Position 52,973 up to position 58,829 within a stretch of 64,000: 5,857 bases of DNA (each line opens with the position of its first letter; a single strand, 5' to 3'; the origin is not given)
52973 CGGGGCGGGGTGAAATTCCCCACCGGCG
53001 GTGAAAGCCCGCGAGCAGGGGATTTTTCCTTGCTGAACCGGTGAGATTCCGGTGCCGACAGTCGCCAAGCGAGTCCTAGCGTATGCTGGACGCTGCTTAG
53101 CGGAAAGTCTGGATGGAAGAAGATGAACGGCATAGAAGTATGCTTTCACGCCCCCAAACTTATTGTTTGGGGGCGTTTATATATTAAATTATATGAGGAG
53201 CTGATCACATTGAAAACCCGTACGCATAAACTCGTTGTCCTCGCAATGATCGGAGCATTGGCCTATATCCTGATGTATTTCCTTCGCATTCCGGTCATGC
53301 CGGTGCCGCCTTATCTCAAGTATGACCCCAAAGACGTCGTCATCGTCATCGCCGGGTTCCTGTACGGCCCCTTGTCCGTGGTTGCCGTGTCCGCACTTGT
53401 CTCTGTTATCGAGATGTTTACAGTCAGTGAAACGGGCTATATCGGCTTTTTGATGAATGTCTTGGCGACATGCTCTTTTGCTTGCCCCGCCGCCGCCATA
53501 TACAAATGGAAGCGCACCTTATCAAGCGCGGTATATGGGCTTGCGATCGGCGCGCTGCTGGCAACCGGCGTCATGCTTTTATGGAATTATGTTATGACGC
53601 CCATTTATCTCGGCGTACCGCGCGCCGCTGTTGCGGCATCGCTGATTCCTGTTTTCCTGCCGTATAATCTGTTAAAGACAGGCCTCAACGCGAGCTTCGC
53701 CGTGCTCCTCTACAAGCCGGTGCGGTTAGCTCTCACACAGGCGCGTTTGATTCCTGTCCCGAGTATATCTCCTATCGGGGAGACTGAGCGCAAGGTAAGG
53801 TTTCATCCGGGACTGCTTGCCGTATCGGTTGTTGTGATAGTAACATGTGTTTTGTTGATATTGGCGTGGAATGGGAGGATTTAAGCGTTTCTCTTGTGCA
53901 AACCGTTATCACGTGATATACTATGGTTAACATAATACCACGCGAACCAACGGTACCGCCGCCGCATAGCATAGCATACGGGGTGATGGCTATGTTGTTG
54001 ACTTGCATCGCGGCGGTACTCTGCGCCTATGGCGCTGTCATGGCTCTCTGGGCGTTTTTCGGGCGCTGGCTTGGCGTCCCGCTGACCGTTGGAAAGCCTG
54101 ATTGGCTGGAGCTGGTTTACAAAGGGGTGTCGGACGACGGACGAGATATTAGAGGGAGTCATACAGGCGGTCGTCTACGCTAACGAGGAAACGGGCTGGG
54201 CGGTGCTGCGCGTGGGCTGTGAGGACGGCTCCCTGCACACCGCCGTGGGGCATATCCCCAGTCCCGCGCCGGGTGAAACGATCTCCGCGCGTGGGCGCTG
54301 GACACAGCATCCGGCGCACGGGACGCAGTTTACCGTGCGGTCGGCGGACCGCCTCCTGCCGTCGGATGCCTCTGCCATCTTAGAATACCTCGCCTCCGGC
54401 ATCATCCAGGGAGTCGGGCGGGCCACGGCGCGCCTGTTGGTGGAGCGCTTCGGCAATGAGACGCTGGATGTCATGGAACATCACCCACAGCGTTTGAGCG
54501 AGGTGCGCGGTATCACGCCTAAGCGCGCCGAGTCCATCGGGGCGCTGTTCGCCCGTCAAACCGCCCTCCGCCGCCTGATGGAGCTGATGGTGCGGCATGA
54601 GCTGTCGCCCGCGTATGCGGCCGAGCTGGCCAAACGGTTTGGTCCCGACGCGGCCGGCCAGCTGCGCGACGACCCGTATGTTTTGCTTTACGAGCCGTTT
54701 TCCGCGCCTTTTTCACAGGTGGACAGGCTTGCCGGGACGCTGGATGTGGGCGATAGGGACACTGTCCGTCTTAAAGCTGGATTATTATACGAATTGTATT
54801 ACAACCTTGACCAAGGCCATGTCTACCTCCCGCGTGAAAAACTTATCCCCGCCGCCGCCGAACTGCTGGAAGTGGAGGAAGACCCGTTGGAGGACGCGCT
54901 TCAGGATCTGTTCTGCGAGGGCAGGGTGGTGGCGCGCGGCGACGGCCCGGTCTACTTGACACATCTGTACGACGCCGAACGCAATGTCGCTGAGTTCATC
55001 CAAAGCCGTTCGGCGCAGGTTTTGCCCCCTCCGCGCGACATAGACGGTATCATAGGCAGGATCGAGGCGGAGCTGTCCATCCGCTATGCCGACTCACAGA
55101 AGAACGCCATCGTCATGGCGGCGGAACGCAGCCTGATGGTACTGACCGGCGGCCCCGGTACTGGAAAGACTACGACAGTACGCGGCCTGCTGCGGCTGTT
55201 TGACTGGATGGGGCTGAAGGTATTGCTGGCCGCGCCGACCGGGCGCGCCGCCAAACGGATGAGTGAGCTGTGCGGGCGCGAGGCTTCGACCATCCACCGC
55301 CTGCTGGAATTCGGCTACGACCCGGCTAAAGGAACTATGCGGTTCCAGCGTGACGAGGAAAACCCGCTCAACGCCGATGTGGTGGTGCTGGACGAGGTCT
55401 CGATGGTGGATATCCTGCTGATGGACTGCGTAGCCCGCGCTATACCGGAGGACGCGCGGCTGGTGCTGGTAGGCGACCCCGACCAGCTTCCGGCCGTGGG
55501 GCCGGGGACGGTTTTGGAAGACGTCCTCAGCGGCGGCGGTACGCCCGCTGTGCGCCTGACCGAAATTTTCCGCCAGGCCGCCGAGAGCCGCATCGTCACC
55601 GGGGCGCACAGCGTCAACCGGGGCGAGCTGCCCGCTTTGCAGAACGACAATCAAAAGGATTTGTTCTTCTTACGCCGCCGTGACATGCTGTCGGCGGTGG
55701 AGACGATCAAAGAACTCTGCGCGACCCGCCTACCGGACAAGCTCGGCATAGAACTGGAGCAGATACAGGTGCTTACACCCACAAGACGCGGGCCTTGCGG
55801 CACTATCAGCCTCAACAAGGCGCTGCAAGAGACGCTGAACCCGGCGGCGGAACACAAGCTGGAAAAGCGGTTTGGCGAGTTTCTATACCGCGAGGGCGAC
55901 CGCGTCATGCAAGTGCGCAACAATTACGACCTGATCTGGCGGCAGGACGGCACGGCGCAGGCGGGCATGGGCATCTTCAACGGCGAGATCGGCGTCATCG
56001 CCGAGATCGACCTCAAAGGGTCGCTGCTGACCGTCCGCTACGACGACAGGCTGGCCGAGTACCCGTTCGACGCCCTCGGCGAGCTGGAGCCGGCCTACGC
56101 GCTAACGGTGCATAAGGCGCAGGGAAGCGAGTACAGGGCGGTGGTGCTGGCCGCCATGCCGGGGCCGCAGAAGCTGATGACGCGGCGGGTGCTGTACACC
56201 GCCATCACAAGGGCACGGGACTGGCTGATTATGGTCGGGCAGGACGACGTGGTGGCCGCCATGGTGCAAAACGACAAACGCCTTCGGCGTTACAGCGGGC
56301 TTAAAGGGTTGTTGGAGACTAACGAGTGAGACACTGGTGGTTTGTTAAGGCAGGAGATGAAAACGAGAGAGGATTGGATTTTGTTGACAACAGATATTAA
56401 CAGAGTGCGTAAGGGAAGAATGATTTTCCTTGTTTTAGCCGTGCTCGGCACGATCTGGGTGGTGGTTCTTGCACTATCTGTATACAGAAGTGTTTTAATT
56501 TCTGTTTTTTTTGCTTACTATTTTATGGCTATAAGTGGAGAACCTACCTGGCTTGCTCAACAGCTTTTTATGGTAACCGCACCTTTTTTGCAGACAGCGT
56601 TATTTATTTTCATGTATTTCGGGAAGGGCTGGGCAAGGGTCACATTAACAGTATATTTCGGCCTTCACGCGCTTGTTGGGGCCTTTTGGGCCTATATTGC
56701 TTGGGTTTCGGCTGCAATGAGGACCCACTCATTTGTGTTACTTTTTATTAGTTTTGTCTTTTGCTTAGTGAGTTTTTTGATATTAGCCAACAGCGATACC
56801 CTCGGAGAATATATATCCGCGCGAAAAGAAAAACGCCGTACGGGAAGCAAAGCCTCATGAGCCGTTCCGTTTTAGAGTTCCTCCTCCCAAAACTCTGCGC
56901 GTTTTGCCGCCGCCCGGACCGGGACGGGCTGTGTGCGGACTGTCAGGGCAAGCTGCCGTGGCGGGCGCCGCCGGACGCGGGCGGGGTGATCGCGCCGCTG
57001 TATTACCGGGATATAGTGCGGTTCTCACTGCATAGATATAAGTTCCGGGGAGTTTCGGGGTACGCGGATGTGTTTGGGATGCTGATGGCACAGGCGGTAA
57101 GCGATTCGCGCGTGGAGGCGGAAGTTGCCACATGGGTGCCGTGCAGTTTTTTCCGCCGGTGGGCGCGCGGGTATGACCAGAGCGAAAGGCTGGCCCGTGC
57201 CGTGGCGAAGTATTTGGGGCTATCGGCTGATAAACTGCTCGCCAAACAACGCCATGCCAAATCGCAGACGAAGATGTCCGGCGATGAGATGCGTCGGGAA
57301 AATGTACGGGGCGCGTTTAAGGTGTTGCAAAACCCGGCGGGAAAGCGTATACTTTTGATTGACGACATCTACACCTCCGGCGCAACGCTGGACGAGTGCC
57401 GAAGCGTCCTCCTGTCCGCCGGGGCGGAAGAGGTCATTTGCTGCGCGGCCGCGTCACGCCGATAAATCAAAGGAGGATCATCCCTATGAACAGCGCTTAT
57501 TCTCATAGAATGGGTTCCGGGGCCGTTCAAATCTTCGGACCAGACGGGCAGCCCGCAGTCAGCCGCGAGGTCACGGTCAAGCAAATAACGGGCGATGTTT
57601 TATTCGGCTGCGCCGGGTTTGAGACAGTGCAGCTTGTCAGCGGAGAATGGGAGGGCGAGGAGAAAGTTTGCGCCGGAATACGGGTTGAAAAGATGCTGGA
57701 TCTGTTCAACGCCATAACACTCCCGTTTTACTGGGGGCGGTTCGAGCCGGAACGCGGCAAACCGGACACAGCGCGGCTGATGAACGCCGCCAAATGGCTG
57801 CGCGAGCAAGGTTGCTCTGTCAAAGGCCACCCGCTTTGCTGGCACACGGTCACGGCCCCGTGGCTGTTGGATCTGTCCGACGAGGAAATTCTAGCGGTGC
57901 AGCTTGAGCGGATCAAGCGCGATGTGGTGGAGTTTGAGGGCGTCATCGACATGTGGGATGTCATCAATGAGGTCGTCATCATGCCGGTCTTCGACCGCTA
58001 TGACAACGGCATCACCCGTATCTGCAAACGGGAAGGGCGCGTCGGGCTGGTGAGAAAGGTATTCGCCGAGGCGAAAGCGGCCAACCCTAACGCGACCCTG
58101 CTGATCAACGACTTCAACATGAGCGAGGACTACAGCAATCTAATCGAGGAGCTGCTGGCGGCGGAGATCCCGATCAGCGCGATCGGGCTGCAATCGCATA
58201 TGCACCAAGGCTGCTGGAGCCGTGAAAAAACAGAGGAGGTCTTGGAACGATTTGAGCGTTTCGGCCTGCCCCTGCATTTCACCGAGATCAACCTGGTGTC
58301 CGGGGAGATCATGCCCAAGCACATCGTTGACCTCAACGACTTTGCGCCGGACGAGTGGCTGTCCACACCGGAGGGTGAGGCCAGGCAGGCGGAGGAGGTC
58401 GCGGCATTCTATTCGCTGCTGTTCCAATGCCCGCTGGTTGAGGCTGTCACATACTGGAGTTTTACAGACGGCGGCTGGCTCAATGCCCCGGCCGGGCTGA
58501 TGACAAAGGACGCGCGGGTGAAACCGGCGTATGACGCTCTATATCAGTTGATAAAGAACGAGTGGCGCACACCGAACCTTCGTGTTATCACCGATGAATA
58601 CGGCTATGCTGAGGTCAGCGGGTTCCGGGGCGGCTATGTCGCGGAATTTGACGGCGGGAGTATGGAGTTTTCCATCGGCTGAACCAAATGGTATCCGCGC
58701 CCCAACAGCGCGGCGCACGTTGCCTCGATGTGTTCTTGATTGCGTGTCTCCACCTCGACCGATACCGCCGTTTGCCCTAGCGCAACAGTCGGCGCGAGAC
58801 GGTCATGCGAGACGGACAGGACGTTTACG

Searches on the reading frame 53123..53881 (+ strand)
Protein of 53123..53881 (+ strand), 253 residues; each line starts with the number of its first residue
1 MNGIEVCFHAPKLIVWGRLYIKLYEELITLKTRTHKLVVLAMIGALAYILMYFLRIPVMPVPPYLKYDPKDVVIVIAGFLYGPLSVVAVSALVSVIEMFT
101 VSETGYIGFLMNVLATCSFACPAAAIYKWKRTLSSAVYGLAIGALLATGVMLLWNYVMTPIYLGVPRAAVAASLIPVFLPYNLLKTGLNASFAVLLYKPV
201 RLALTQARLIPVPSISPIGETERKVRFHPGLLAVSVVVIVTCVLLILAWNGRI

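Call 58: search_protein_families(library=pfam, proteins=[window:53123-53881:+], max_evalue=0.00001)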
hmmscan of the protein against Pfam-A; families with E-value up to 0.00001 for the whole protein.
window:53123-53881:+ (253 aa): 1 family
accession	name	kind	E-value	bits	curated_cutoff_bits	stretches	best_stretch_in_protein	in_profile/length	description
PF12822.12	ECF_trnsprt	-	2.9e-17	63.6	30.7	1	36-197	2-169/169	ECF transporter, substrate-specific component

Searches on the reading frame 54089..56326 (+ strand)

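Call 58: search_protein_families(library=pfam, proteins=[window:54089-56326:+], max_evalue=0.00001)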
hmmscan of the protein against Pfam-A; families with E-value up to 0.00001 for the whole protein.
window:54089-56326:+ (746 aa): 8 families
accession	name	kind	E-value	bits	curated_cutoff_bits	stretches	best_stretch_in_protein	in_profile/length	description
PF13245.12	AAA_19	-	1e-40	139.4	25.1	1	337-472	1-134/134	AAA domain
PF13604.12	AAA_30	-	1.6e-39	136.1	27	1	333-522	2-182/191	AAA domain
PF14490.11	HHH_RecD2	-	2.9e-22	78.8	27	1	157-246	2-92/92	ATP-dependent RecD2 DNA helicase HHH domain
PF18335.7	SH3_13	-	1.2e-20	73.5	41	1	575-651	1-65/65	ATP-dependent RecD-like DNA helicase SH3 domain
PF23139.1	OB_YrrC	-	2.2e-20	72.8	27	1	20-91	3-76/76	ATP-dependent DNA helicase YrrC, OB-fold domain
PF13538.12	UvrD_C_2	-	5.1e-18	65.1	27.4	1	668-716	1-52/52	UvrD-like helicase C-terminal domain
PF13086.12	AAA_11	-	1.9e-11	44.7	27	0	334-394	3-71/257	AAA domain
PF01443.25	Viral_helicase1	-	4e-10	40.3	21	0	351-469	2-99/228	Viral superfamily 1 RNA helicase core domain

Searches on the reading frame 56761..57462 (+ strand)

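Call 58: search_protein_families(library=pfam, proteins=[window:56761-57462:+], max_evalue=0.00001)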
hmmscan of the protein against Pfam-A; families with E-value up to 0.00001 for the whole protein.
window:56761-57462:+ (234 aa): 1 family
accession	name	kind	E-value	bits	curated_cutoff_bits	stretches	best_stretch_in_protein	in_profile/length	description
PF00156.33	Pribosyltran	-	1.2e-10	41.4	26.3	1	142-233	41-126/158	Phosphoribosyl transferase domain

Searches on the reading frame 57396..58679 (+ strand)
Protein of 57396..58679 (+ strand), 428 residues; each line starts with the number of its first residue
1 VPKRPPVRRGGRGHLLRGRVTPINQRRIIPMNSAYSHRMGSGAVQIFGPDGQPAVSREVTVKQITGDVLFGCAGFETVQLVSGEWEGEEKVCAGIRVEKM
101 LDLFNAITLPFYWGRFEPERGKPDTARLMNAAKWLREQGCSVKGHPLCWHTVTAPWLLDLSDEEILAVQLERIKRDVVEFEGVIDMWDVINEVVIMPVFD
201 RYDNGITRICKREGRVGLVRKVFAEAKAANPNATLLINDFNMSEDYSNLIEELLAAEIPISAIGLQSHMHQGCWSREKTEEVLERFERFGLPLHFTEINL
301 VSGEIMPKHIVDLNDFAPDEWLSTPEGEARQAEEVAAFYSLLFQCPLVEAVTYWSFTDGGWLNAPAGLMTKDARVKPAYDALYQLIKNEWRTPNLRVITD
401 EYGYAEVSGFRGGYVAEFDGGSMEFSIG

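Call 58: search_protein_families(library=pfam, proteins=[window:57396-58679:+], max_evalue=0.00001)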
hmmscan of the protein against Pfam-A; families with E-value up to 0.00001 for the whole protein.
window:57396-58679:+ (428 aa): 1 family
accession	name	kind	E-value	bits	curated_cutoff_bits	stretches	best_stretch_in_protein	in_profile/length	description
PF00331.26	Glyco_hydro_10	-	6.2e-33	114.8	22.1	1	113-383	47-309/311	Glycosyl hydrolase family 10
